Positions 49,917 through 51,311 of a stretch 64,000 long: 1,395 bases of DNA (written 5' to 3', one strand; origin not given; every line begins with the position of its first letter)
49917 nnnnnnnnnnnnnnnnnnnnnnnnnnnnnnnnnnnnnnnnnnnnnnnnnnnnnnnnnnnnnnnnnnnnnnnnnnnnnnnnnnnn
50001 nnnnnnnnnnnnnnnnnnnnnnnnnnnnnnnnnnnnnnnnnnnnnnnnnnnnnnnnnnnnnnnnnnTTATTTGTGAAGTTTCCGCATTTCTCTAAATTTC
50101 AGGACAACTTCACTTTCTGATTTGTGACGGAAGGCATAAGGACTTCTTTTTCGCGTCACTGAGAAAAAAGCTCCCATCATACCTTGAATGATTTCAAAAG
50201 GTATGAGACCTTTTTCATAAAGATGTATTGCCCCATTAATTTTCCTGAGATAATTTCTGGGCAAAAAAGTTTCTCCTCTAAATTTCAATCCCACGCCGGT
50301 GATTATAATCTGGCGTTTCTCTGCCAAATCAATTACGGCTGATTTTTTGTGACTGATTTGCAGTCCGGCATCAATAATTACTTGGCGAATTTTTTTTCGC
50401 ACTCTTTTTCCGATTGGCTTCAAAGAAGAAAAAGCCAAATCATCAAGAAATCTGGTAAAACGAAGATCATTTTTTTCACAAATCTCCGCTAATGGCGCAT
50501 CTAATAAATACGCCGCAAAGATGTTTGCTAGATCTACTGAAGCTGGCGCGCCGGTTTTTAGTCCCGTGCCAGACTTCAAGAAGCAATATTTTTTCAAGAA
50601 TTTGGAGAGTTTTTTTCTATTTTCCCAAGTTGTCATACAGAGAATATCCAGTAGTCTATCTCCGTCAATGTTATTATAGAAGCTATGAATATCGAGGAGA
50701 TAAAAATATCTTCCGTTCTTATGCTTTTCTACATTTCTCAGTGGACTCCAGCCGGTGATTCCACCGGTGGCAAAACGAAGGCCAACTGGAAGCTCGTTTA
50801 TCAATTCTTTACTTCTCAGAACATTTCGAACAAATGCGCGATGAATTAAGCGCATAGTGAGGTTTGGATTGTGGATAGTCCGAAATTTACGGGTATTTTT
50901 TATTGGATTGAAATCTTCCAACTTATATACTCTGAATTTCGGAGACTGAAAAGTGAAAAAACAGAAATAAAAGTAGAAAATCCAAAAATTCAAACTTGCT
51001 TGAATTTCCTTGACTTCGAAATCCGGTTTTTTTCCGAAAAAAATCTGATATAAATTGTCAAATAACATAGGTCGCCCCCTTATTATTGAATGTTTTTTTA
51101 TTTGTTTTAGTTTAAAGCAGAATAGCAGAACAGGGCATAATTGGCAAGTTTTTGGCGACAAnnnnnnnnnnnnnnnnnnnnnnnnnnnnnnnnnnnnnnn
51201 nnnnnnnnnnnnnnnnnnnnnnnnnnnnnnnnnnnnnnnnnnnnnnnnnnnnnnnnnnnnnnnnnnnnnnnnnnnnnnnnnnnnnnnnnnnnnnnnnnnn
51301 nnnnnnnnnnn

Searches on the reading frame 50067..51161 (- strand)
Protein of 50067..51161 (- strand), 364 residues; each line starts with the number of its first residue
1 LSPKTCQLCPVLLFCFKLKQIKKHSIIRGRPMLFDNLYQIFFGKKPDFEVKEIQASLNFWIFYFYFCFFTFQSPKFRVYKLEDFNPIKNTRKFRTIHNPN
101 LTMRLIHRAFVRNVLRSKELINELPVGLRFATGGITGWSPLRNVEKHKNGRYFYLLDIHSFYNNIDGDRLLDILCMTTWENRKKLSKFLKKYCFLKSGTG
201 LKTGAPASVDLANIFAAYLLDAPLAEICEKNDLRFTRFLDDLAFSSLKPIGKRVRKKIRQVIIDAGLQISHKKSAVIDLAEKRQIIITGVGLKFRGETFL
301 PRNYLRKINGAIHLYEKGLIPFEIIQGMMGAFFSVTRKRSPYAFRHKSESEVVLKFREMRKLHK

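Call 3: search_protein_families(library=pfam, proteins=[window:50067-51161:-], max_evalue=0.01)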
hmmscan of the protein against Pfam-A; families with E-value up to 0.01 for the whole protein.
window:50067-51161:- (364 aa): 1 family
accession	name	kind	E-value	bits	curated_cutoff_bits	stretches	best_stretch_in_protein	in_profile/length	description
PF00078.32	RVT_1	-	2.1e-13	50.9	29.6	1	88-278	3-193/205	Reverse transcriptase (RNA-dependent DNA polymerase)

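Call 4: search_protein_families(library=padloc, proteins=[window:50067-51161:-], max_evalue=0.01)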
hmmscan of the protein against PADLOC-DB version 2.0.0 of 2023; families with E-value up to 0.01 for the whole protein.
window:50067-51161:- (364 aa): 65 families (the best 25 are shown)
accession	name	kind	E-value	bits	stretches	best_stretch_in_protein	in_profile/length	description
PDLC02941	RT_II-A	-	1.5e-30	104.4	1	84-330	44-276/309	-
PDLC02943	RT_III-A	-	4.3e-30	102.7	1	83-317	52-270/322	-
PDLC02939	RT_II-A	-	5.9e-29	99.5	1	84-331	32-274/304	-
PDLC02952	RT_VI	-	1.3e-28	98.1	1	82-318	34-252/279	-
PDLC02942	RT_III-A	-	1.5e-27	94.6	1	82-290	71-264/341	-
PDLC02946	RT_III-A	-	3.4e-27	93.4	1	87-317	68-281/330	-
PDLC02948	RT_IX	-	2.1e-23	80.9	1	86-322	75-296/317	-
PDLC03739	RT_Ec107-like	-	2.8e-23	80.7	1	88-317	44-257/307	retron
PDLC02936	RT_I-A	-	6.6e-23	79.4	1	73-332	26-278/308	-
PDLC02945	RT_III-A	-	7.4e-23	79.2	2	178-316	179-311/362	-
PDLC02961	RT-TIR_XII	-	9.8e-23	78.8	1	82-319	45-278/475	single gene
PDLC02962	RT-TIR_XII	-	1.2e-22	78.4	1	83-319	44-276/478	single gene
PDLC02955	RT_X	-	2.7e-22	77.4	1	86-310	29-237/272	-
PDLC02960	RT-Protease_XI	-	1.3e-21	75.1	1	82-317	35-265/506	single gene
PDLC02959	RT-Protease_XI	-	2.3e-21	74.3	1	82-317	37-268/510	single gene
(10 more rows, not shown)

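Call 11: find_homologous_proteins(query=window:50070-51068:-)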
Query seq(333 aa) (333 aa): 7 proteins with E <= 0.001 among 1082 candidates.
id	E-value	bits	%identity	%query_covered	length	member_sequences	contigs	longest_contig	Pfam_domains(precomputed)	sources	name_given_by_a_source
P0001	1.1e-222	756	100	100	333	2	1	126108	PF00078.33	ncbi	ncbi:MAG: reverse transcriptase domain-containing protein [Candidatus Moraniibacteriota bacterium]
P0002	1.5e-188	644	84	100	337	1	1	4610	PF00078.33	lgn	-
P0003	2.8e-187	639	82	100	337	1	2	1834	PF00078.33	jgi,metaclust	metaclust:\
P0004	4.5e-68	248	53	68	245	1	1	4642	PF00078.33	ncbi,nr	ncbi:MAG: reverse transcriptase domain-containing protein, partial [Patescibacteria group bacterium]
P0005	1.7e-59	220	42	86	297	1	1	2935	PF00078.33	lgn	-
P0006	2.8e-59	219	42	87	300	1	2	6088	PF00078.33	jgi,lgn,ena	-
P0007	2.4e-57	212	42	86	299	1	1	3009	PF00078.33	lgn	-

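Call 13: find_encoding_contigs(protein=P0002, flank=3000, max_places=3)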
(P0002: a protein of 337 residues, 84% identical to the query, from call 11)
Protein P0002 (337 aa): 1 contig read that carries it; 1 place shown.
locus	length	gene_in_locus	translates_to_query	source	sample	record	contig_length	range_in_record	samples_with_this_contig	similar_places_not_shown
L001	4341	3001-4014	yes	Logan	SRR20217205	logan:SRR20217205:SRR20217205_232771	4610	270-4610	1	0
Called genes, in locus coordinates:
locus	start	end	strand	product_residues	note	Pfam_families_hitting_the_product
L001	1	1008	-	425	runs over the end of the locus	?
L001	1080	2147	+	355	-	PF01594:AI-2E_transport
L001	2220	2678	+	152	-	-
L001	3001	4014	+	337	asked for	PF00078:RVT_1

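Call 14: find_encoding_contigs(protein=P0003, flank=3000, max_places=3)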
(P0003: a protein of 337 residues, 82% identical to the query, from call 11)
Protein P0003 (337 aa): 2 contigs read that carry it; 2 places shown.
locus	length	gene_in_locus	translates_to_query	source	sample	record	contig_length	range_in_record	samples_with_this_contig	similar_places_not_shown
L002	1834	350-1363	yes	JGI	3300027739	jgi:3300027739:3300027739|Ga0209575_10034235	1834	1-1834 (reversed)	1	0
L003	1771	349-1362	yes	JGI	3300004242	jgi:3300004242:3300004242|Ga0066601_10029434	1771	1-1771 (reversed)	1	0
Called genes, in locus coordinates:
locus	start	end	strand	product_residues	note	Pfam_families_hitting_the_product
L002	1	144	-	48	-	?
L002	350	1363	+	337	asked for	PF00078:RVT_1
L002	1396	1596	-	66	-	-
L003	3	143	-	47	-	?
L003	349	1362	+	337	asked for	PF00078:RVT_1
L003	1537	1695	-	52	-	-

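Call 15: find_encoding_contigs(protein=P0004, flank=3000, max_places=3)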
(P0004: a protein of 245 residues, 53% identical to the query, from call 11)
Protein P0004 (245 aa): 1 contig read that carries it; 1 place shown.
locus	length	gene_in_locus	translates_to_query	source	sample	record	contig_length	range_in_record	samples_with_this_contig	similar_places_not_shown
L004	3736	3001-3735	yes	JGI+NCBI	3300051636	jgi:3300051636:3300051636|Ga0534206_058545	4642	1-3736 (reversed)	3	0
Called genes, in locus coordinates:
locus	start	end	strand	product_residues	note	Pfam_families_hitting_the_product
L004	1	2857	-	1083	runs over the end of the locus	PF00133:tRNA-synt_1, PF09334:tRNA-synt_1g, PF13603:tRNA-synt_1_2, PF01541:GIY-YIG, PF13603:tRNA-synt_1_2, PF00293:NUDIX, PF00133:tRNA-synt_1, PF08264:Anticodon_1, +1 more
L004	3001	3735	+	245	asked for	PF00078:RVT_1 (weak)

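Call 17: find_encoding_contigs(protein=P0005, flank=3000, max_places=3)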
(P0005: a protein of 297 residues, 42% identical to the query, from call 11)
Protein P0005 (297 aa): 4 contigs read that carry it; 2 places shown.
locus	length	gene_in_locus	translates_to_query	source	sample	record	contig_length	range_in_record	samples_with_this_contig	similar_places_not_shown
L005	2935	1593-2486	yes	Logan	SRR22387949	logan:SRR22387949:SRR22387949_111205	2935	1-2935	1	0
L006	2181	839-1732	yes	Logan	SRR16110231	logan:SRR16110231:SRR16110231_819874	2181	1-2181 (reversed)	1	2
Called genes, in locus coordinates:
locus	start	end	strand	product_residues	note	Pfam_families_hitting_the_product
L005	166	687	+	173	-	PF07963:N_methyl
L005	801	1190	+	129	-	-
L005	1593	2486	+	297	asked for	PF00078:RVT_1 (weak)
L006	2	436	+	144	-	?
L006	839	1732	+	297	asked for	PF00078:RVT_1 (weak)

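Call 18: find_encoding_contigs(protein=P0006, flank=3000, max_places=3)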
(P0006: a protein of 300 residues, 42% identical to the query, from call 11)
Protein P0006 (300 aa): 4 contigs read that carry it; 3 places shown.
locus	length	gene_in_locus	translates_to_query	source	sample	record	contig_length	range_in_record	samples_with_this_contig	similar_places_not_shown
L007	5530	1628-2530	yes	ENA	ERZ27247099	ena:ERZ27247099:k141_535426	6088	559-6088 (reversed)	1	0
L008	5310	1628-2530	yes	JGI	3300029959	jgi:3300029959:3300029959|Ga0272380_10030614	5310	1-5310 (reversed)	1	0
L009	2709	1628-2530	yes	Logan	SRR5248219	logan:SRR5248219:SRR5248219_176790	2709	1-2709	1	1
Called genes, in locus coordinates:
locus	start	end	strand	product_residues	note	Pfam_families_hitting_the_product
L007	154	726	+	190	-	PF01330:RuvA_N, PF00633:HHH (faint), PF14520:HHH_5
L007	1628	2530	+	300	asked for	PF00078:RVT_1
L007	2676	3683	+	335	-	PF02388:FemAB, PF13480:Acetyltransf_6, PF02388:FemAB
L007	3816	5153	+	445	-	PF08245:Mur_ligase_M, PF02875:Mur_ligase_C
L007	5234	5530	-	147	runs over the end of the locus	PF02681:DUF212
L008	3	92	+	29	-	?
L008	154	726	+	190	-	PF01330:RuvA_N, PF00633:HHH (faint), PF14520:HHH_5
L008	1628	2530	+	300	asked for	PF00078:RVT_1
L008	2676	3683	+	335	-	PF02388:FemAB, PF13480:Acetyltransf_6, PF02388:FemAB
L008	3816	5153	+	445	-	PF08245:Mur_ligase_M, PF02875:Mur_ligase_C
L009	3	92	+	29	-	?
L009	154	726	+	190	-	PF01330:RuvA_N, PF00633:HHH (faint), PF14520:HHH_5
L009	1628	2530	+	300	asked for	PF00078:RVT_1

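Call 19: find_encoding_contigs(protein=P0007, flank=3000, max_places=3)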
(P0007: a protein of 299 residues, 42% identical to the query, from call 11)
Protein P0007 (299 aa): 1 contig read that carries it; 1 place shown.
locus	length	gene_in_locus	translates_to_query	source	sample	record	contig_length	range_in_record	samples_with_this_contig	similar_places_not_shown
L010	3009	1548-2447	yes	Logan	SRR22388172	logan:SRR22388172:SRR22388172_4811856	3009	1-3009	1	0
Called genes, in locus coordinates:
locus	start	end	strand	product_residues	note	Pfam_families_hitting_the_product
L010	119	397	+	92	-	-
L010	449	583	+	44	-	-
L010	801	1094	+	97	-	-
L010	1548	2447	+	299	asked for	PF00078:RVT_1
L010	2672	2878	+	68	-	-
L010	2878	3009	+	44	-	?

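Call 25: search_protein_representatives(protein=P0001)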
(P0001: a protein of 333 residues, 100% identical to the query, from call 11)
Query: 333 residues. Proteins with E-value up to 0.001 (for the whole library): 3923; up to 1e-10: 558; up to 1e-30: 166. The best 150 are listed.
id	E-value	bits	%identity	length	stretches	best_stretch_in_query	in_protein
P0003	8.8e-188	639.4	82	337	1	1-333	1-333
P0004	1.4e-68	247.6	60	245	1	39-242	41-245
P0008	6.2e-66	239.0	46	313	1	42-328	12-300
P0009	7.7e-64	232.1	44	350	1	42-333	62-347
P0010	1.3e-60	221.5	44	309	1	39-331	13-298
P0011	5.5e-58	212.9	45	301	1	41-331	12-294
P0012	1.1e-53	198.8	48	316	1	42-310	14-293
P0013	1.7e-53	198.1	45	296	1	41-316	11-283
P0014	2.1e-53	197.8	42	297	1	39-306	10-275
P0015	1.1e-52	195.5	45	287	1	40-307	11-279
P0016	6.1e-52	193.0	41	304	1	42-310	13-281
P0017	2.8e-51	190.8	44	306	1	41-311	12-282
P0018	3.3e-51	190.6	38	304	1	40-330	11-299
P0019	4.2e-51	190.3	42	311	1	33-309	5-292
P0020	5.4e-51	189.9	40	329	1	43-329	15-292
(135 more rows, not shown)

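Call 26: search_protein_families(library=padloc, proteins=[P0004, P0005, P0006, P0007], max_evalue=1e-10)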
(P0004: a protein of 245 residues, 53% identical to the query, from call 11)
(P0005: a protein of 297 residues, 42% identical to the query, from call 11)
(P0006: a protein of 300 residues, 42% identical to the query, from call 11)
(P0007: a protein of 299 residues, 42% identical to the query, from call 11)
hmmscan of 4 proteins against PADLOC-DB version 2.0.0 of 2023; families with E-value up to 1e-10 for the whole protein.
P0004 (245 aa): 32 families (the best 25 are shown)
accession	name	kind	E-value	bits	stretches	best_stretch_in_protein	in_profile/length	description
PDLC02939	RT_II-A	-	2.8e-24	84.1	1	51-221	27-190/304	-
PDLC02941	RT_II-A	-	7e-24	82.5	1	52-245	40-222/309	-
PDLC02942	RT_III-A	-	5.6e-23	79.6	1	58-245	75-249/341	-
PDLC02945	RT_III-A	-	9.9e-23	78.8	1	22-245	44-272/362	-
PDLC02946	RT_III-A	-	1.5e-22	78.2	1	51-245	60-241/330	-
PDLC02952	RT_VI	-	1.7e-22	78.1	1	50-245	35-211/279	-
PDLC02943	RT_III-A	-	3.9e-22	76.6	1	63-245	60-229/322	-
PDLC02948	RT_IX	-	1.5e-21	74.8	1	51-245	69-250/317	-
PDLC02955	RT_X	-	4.8e-21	73.4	1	52-245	24-204/272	-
PDLC02938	RT_I-B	-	4.9e-21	73.3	1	61-245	37-216/332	-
PDLC03739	RT_Ec107-like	-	2.6e-20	71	1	49-245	33-217/307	retron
PDLC02937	RT_I-B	-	2.5e-18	64.4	1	62-221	36-190/316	-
PDLC02956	RT_XIII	-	6.1e-18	63.1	1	161-245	261-344/469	-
PDLC02936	RT_I-A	-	1.8e-17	61.6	1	62-219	38-191/308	-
PDLC02960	RT-Protease_XI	-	2.4e-17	61.1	1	51-222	32-189/506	single gene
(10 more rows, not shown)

P0005 (297 aa): 29 families (the best 25 are shown)
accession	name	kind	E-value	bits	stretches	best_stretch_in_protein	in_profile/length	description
PDLC02941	RT_II-A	-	5.9e-22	76.2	1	61-270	81-284/309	-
PDLC02952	RT_VI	-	5.3e-21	73.1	1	31-266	42-268/279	-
PDLC02939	RT_II-A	-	7.4e-20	69.6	1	69-281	77-296/304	-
PDLC02943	RT_III-A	-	5e-19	66.4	1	65-244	94-267/322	-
PDLC02938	RT_I-B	-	1.1e-18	65.5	1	35-256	43-263/332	-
PDLC02946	RT_III-A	-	1.1e-17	62.2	1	63-243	104-277/330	-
PDLC02958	RT-DUF3800_VII-A1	-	1.9e-16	57.8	1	13-204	54-239/575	single gene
PDLC02960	RT-Protease_XI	-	2.2e-16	57.9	1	34-209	47-230/506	single gene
PDLC02959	RT-Protease_XI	-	2.3e-16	57.8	1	34-200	49-222/510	single gene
PDLC02967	RT-Toprim_I-C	-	2.3e-16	57.7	1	39-187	62-207/549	single gene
PDLC02957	RT-DUF3800_VII-A1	-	3.3e-16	57.1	1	39-203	81-240/577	single gene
PDLC02945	RT_III-A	-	8.1e-16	56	1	133-245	201-310/362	-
PDLC02965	RT-Toprim_I-C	-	3.6e-15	53.8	1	38-245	44-249/529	single gene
PDLC02968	RT-Toprim_I-C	-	3.9e-15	53.7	1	38-245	44-249/529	single gene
PDLC02964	RT-Toprim_I-C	-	7.9e-15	52.5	1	39-187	62-208/554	single gene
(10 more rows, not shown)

P0006 (300 aa): 32 families (the best 25 are shown)
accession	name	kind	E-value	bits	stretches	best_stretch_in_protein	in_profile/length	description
PDLC02952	RT_VI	-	1e-33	114.9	1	28-247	39-246/279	-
PDLC02955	RT_X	-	2.7e-32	110.3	1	17-248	26-240/272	-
PDLC02941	RT_II-A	-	4.1e-32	109.6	1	29-271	49-281/309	-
PDLC02943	RT_III-A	-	5.9e-30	102.3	1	31-249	60-267/322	-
PDLC02960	RT-Protease_XI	-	1.4e-29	101.4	1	29-248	42-261/506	single gene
PDLC02959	RT-Protease_XI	-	4.6e-29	99.7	1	29-248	44-264/510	single gene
PDLC02946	RT_III-A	-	1.6e-28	97.8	1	29-249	70-278/330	-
PDLC03739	RT_Ec107-like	-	1e-27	95.3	1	30-249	46-254/307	retron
PDLC02962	RT-TIR_XII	-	1.4e-27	94.7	1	31-250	52-272/478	single gene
PDLC02961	RT-TIR_XII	-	1.6e-27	94.6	1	29-251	52-275/475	single gene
PDLC02942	RT_III-A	-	3.9e-26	89.9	1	29-248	78-285/341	-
PDLC02939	RT_II-A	-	1.8e-25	88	1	31-263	39-271/304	-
PDLC03740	RT_outgroup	-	2.8e-25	87.4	1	137-215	252-328/407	retron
PDLC02945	RT_III-A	-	1.1e-24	85.2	1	114-250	180-310/362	-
PDLC02949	RT_other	-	1.2e-24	85.4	1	138-214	316-390/481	-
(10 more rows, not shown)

P0007 (299 aa): 31 families (the best 25 are shown)
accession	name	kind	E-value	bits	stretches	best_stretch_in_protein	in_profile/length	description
PDLC02941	RT_II-A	-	1.8e-27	94.3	1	33-279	51-287/309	-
PDLC02952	RT_VI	-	1.4e-25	88.2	1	29-250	41-247/279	-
PDLC02943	RT_III-A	-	1.4e-23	81.3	1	34-257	61-273/322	-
PDLC02960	RT-Protease_XI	-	4.8e-23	79.9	1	32-256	43-267/506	single gene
PDLC02959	RT-Protease_XI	-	8.6e-23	79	1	32-256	45-270/510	single gene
PDLC02946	RT_III-A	-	9.7e-22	75.5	1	32-246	71-273/330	-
PDLC02962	RT-TIR_XII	-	7.1e-21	72.6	1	34-256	53-275/478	single gene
PDLC02961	RT-TIR_XII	-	1.4e-20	71.7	1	34-256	55-277/475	single gene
PDLC02939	RT_II-A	-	1.9e-20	71.5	1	34-269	40-277/304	-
PDLC02955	RT_X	-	2.7e-20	70.9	1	27-257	29-247/272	-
PDLC03740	RT_outgroup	-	8.4e-20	69.4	1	140-256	252-364/407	retron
PDLC02949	RT_other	-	2e-18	64.9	1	142-256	317-427/481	-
PDLC02965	RT-Toprim_I-C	-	2.2e-18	64.4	1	35-256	39-253/529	single gene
PDLC02968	RT-Toprim_I-C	-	2.4e-18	64.3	1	35-256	39-253/529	single gene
PDLC02942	RT_III-A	-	9.7e-18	62.3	1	32-250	79-285/341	-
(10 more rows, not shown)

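Call 32: find_related_loci(query=A2, collection=genome_contigs, flank=3000)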
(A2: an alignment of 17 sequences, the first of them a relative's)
Query A2 (333 aa) in genome_contigs; peptide patterns used: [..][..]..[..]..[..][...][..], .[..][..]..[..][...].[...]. (x = any residue, [..] = any of these).
432 stretches matched a pattern; 329 encode a relative of the query (tblastn E <= 1e-3); the best 80 are kept; 80 distinct loci.
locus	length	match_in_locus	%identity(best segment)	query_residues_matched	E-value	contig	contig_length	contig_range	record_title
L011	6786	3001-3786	46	40-308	3e-66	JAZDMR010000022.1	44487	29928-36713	MAG: bacterium isolate MEGAHIT-group-0.67 k141_13178716, whole genome shotgun sequence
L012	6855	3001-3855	41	43-332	2e-62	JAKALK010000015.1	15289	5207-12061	MAG: bacterium isolate WY5.bin125 NODE_6397_length_15289_cov_1.411423, whole genome shotgun sequence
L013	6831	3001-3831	40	43-329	2e-57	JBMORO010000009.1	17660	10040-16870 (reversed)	MAG: Patescibacteria group bacterium isolate Betzabe_MAG182 MAG182_9, whole genome shotgun sequence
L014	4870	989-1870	39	17-321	3e-57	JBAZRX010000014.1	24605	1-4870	MAG: Candidatus Paceibacterota bacterium isolate SO_2017_GW1_159 NODE_8222_length_24605_cov_1.264196_OW334_2017, whole g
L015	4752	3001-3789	43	41-307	4e-57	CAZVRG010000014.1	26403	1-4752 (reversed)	MAG TPA_asm: uncultured Candidatus Saccharibacteria bacterium isolate SRP178908_co1_39 genome assembly, contig: NODE_111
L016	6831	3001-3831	38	44-329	2e-56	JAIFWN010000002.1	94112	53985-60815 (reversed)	MAG: Candidatus Parcubacteria bacterium isolate viral-cat_50_13 PAFVLPS_2018_scaffold_2500, whole genome shotgun sequenc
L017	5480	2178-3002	40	41-309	7e-56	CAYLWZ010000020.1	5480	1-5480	MAG TPA_asm: uncultured Candidatus Saccharibacteria bacterium isolate binchicken_co262_119 genome assembly, contig: NODE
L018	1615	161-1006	40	41-320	4e-58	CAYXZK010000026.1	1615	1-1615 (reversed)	MAG TPA_asm: uncultured Candidatus Saccharibacteria bacterium isolate SRP067234_co1_73 genome assembly, contig: k99_9105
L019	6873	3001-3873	38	43-333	3e-55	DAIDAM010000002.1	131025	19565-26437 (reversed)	MAG TPA_asm: bacterium isolate clean1841 k141_1572, whole genome shotgun sequence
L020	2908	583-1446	37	42-330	3e-54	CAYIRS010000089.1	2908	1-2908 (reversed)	MAG TPA_asm: uncultured Gammaproteobacteria bacterium isolate ERP119705_co25_105 genome assembly, contig: NODE_63943_len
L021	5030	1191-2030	36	41-330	1e-52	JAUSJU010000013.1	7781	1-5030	MAG: bacterium isolate E14_metabat.bin.321 E14_k141_58667, whole genome shotgun sequence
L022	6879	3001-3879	40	43-333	2e-55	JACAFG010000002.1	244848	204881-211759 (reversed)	MAG: Candidatus Saccharibacteria bacterium isolate G2_22 scaffold_15, whole genome shotgun sequence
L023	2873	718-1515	36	55-330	1e-51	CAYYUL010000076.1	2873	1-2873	MAG TPA_asm: uncultured Candidatus Saccharibacteria bacterium isolate SRP269290_co2_270 genome assembly, contig: NODE_59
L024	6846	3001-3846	35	42-331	1e-50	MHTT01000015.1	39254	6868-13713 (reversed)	MAG: Candidatus Wildermuthbacteria bacterium RIFCSPHIGHO2_01_FULL_49_22b rifcsphigho2_01_scaffold_2749, whole genome sho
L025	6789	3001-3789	39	43-304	3e-50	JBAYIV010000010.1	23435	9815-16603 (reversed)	MAG: Candidatus Paceibacterota bacterium isolate SO_2016_GW1_39 scaffold03790_OW334_2016, whole genome shotgun sequence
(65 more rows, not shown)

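Call 46: find_related_loci(query=P0004, collection=metagenome_contigs, flank=2500)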
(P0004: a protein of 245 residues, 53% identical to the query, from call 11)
Query P0004 (245 aa) in metagenome_contigs; peptide patterns used: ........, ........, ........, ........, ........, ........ (x = any residue, [..] = any of these).
600 stretches matched a pattern (row limit reached: there are more); 1 encode a relative of the query (tblastn E <= 1e-3); 1 distinct loci.
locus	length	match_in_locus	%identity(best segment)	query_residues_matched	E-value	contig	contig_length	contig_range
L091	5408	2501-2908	29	73-224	2e-9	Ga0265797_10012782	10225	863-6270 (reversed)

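Call 64: search_solved_structures(query=A2, max_evalue=0.001)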
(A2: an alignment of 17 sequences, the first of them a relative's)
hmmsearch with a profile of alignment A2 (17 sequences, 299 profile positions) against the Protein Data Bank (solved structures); distinct sequences matched with E-value up to 0.001: 24.
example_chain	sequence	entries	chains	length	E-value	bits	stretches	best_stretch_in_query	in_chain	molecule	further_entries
9e8z_H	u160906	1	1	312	3.8e-28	101.8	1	29-274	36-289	Retron Ec83 reverse transcriptase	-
7v9u_A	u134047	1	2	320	1.4e-26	96.7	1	24-276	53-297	RNA-directed DNA polymerase from retron EC86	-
7v9x_A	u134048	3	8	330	1.5e-26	96.6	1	24-276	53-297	RNA-directed DNA polymerase from retron EC86 | Retron Ec86 reverse transcriptase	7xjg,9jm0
8qbk_A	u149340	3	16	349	1.8e-26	96.3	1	24-276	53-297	Retron Ec86 reverse transcriptase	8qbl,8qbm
9n69_E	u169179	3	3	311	1.3e-23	86.9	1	33-265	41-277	RNA-directed DNA polymerase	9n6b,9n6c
22et_A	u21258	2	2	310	4.3e-23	85.2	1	28-253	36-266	Retron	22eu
9l7p_E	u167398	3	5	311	1.2e-20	77.3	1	28-255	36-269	Retron St85 family RNA-directed DNA polymerase | Retron I-A Ec78 reverse transcriptase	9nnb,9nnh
9kjx_A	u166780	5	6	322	1.3e-20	77.1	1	28-255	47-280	RNA-directed DNA polymerase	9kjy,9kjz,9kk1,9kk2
9vhe_A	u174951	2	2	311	1.4e-20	77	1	28-254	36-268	Retron Ec78 reverse transcriptase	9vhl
9lm3_A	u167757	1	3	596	1.9e-18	70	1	30-262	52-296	Retron Ec67 protein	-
9i2f_C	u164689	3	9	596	1.9e-18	70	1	30-262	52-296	Retron Ec67 protein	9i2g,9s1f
36ht_A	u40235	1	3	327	3.4e-17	65.9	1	29-249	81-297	Retron-Kva2 Reverse Transcriptase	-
8bgj_A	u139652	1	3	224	9e-13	51.4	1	46-208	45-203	RNA-directed DNA polymerase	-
23or_A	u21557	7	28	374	3.3e-11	46.2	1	44-230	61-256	Retron Eco8 reverse transcriptase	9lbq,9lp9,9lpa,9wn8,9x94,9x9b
9p4j_E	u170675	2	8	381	5.5e-11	45.5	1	44-230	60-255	Retron Eco8 reverse transcriptase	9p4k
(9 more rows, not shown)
